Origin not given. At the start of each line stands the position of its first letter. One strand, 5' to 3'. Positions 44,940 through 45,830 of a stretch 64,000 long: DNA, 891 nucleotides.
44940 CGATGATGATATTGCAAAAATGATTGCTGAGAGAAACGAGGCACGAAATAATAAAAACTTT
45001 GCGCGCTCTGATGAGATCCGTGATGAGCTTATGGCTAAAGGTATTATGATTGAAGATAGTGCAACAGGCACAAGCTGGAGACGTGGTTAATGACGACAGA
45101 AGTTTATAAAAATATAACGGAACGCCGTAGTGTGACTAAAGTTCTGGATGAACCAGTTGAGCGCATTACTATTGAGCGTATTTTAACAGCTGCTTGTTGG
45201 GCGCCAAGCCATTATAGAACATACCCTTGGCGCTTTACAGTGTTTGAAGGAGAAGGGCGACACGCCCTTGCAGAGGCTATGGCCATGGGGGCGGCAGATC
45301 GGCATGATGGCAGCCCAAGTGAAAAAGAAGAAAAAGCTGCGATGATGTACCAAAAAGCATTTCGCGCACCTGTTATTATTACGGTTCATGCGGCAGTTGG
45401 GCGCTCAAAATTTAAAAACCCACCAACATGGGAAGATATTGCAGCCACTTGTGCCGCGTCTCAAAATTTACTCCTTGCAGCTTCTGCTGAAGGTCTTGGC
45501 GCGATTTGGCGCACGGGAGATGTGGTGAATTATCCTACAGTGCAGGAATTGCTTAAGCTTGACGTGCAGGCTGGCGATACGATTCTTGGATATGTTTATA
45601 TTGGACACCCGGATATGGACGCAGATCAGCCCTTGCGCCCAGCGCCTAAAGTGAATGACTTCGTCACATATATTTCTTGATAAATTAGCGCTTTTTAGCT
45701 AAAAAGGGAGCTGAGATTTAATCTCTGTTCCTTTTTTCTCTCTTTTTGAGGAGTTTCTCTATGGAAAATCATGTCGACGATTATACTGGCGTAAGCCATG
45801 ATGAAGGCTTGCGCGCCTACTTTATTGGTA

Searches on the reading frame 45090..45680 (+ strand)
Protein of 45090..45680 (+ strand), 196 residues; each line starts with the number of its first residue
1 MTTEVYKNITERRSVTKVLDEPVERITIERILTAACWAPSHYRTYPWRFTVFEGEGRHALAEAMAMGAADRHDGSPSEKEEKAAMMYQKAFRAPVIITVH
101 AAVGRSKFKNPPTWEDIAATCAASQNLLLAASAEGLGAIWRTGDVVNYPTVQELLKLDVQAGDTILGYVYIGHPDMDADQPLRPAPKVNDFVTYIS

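Call 41: search_protein_families(library=pfam, proteins=[window:45090-45680:+], max_evalue=0.00001)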
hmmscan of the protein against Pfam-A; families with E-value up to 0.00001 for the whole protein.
window:45090-45680:+ (196 aa): 1 family
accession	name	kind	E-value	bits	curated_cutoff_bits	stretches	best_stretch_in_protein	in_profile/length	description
PF00881.29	Nitroreductase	-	6.6e-26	91.9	23.5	1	9-173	1-167/167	Nitroreductase family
